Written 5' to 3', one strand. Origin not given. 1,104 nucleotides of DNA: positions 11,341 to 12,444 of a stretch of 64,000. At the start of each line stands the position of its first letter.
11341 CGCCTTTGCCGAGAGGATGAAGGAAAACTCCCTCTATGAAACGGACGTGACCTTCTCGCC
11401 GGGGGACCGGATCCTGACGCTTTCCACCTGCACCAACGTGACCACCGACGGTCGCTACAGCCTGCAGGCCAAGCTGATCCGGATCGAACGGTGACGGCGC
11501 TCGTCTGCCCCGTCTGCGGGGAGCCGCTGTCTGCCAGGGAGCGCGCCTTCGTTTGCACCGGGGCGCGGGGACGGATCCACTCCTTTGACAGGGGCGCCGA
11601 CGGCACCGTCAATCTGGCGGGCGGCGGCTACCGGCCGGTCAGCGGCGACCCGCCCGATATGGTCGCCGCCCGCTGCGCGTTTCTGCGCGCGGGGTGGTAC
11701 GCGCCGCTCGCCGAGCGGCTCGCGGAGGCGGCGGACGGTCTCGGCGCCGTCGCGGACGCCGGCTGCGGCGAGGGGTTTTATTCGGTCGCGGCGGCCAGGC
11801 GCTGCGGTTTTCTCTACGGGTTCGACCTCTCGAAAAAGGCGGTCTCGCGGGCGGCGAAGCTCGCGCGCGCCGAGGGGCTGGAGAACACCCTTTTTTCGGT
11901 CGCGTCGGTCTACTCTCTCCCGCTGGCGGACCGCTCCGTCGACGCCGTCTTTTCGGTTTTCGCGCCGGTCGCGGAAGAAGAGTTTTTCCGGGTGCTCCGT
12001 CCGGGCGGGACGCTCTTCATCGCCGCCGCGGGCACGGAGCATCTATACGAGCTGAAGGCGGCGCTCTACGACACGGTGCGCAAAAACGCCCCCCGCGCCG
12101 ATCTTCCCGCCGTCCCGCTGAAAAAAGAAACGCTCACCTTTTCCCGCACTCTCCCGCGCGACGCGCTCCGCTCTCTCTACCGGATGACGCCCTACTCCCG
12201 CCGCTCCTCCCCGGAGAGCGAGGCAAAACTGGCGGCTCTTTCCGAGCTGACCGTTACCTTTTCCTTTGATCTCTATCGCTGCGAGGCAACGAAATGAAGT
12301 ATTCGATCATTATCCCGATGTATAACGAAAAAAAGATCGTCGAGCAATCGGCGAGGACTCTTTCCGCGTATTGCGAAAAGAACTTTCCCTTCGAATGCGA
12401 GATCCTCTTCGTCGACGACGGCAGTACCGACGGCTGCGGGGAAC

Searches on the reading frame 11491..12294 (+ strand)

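Call 86: search_protein_families(library=pfam, proteins=[window:11491-12294:+], max_evalue=0.00001)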
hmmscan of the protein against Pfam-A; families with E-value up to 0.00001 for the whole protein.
window:11491-12294:+ (268 aa): 4 families
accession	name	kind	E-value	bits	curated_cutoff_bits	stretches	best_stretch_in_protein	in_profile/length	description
PF13847.12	Methyltransf_31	-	6.6e-16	58.7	27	1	86-199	6-129/145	Methyltransferase domain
PF13649.12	Methyltransf_25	-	2.5e-15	57.4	27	1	87-173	1-97/97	Methyltransferase domain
PF08241.18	Methyltransf_11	-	3.3e-15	56.9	21.2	1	89-177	2-95/95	Methyltransferase domain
PF21302.3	Zn_ribbon_RlmA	-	6.4e-06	26.5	27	0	5-42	2-35/44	RlmA, N-terminal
